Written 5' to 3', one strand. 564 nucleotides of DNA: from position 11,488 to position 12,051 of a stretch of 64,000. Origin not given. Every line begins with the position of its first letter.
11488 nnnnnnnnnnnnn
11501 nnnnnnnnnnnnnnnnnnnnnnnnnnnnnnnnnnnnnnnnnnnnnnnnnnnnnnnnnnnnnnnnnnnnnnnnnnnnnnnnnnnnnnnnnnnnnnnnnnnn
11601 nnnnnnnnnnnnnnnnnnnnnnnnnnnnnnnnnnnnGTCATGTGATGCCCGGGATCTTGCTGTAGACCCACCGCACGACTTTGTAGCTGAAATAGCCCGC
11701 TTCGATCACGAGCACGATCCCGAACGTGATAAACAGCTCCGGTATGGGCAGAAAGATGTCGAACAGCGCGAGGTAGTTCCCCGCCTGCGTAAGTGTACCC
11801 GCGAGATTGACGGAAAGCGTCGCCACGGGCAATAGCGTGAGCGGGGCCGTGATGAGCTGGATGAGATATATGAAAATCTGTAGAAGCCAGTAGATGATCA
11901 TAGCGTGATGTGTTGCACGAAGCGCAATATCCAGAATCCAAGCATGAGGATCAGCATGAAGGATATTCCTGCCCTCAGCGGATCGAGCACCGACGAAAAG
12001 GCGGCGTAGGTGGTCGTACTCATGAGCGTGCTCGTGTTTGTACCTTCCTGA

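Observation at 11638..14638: Tightly coupled operon of a Cys-rich acidic peptide, four 41-54-aa membrane peptides, two pilin-like paralogs, a 442-aa secreted anchor protein and an 87-aa membrane protein: candidate undescribed envelope system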

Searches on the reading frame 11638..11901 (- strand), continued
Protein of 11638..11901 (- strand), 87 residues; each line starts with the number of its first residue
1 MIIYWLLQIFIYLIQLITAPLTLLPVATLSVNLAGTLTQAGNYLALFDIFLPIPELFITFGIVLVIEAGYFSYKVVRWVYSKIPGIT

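Call 108: find_encoding_contigs(protein=P0112, flank=10000, max_places=3)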
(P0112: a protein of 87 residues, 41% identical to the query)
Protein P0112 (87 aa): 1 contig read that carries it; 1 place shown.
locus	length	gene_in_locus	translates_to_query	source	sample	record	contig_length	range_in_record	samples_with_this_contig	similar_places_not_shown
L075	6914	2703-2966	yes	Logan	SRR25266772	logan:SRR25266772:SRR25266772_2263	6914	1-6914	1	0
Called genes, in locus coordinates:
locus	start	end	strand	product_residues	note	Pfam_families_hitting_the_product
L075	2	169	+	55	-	?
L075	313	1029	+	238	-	-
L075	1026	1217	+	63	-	-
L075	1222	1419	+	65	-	-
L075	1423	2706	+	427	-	-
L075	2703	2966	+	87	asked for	-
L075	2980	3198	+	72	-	-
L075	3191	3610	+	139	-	-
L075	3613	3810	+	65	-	-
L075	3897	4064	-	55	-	-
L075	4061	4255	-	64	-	-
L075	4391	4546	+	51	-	-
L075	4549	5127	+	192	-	-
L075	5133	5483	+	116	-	-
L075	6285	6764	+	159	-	-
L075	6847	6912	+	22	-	?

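Call 111: search_protein_families(library=pfam, max_evalue=1, proteins=[L075:4549-5127:+, L075:5133-5483:+, L075:3191-3610:+, L075:4061-4255:-, L075:2980-3198:+, L075:4391-4546:+])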
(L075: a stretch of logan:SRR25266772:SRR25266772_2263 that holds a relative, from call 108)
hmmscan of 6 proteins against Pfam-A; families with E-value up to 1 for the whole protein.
L075:4549-5127:+ (192 aa): 6 families
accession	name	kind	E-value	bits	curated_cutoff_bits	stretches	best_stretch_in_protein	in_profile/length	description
PF00004.35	AAA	-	6.9e-05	23.7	21.2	1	5-116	3-129/131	ATPase family associated with various cellular activities (AAA)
PF13238.12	AAA_18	-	0.0095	16.8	29.4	1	3-116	1-97/128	AAA domain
PF05707.18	Zot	-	0.022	14.7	20.3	1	50-113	77-142/197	Zonular occludens toxin (Zot)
PF20720.3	nSTAND3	-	0.035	14.2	27.2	1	5-99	22-114/155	Novel STAND NTPase 3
PF00005.33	ABC_tran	-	0.075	14.1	25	1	3-70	14-75/137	ABC transporter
PF19993.5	DO-GTPase2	-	0.27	11.3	27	0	2-29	2-29/226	Double-GTPase 2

L075:5133-5483:+ (116 aa): 2 families
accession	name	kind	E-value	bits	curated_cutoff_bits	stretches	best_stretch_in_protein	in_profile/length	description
PF13730.12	HTH_36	-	0.017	15.4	25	1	41-66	30-55/55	Helix-turn-helix domain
PF25212.1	HVO_A0114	-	0.098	12.9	27.6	1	42-79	42-79/84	HVO_A0114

L075:3191-3610:+ (139 aa): 0 families

L075:4061-4255:- (64 aa): 0 families

L075:2980-3198:+ (72 aa): 0 families

L075:4391-4546:+ (51 aa): 0 families

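Call 112: search_protein_families(library=phrogs, max_evalue=1, proteins=[L075:4549-5127:+, L075:5133-5483:+, L075:3191-3610:+, L075:4061-4255:-, L075:2980-3198:+, L075:4391-4546:+])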
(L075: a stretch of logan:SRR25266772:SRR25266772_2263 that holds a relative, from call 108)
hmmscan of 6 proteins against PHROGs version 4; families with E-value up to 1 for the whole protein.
L075:4549-5127:+ (192 aa): 8 families
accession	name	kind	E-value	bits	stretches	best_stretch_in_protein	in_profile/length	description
phrog_20922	-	head and packaging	0.00021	21.4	1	33-128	54-152/318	head morphogenesis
phrog_1675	-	head and packaging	0.00035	21.1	1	50-108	75-135/353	morphogenesis (protein I of M13)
phrog_5484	-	DNA, RNA and nucleotide metabolism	0.0042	17.7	1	5-119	33-160/239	DnaA-like replication initiation protein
phrog_11343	-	unknown function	0.0092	16.4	1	5-111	82-198/331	-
phrog_7937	-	unknown function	0.014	16.7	1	5-77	4-82/111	-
phrog_197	-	moron, auxiliary metabolic gene and host takeover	0.03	14.7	1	1-117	27-164/486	Zot-like toxin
phrog_1979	-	unknown function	0.16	12.1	1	3-111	127-253/380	-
phrog_3757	-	unknown function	0.19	12.1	1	5-64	131-194/367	-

L075:5133-5483:+ (116 aa): 8 families
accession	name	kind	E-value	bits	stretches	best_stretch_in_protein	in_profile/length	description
phrog_270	-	DNA, RNA and nucleotide metabolism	0.00017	22.1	1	43-99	74-134/383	replication initiation protein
phrog_428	-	DNA, RNA and nucleotide metabolism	0.00023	21.4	1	43-107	134-194/455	replication initiation protein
phrog_391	-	DNA, RNA and nucleotide metabolism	0.00046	20.9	1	43-112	44-112/298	replication initiation O-like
phrog_2440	-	transcription regulation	0.0022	18.9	1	41-108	48-116/126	transcriptional regulator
phrog_9088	-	unknown function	0.0046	17.6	1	14-72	39-97/227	-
phrog_186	-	DNA, RNA and nucleotide metabolism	0.0076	16.9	1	43-95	69-121/308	DnaD-like helicase loader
phrog_22534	-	unknown function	0.011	16.7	1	15-91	26-98/111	-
phrog_8102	-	DNA, RNA and nucleotide metabolism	0.091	12.8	1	41-95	63-117/337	replication initiation protein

L075:3191-3610:+ (139 aa): 0 families

L075:4061-4255:- (64 aa): 0 families

L075:2980-3198:+ (72 aa): 0 families

L075:4391-4546:+ (51 aa): 0 families

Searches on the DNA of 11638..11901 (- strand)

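Call 59: search_rna_families(sources=[L017, L016], threshold=evalue, max_evalue=1)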
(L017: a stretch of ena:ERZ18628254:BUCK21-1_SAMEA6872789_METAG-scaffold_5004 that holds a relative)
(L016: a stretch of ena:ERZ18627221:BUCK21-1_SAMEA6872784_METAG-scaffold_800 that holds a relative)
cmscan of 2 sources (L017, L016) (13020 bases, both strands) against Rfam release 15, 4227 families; matches with E-value up to 1: 3.
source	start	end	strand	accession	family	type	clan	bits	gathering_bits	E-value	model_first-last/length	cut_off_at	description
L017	1748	1858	-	RF01859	Phe_leader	Cis-reg; leader;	-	27.2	55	0.51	1-125/125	no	Phenylalanine leader peptide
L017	1722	1821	+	RF01770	rimP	Cis-reg; leader;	-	26.7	47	0.79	1-102/102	no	Gammaprotebacteria rimP leader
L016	4173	4242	-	RF00802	mir-207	Gene; miRNA;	-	24.4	88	0.77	1-78/78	no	mir-207 microRNA precursor family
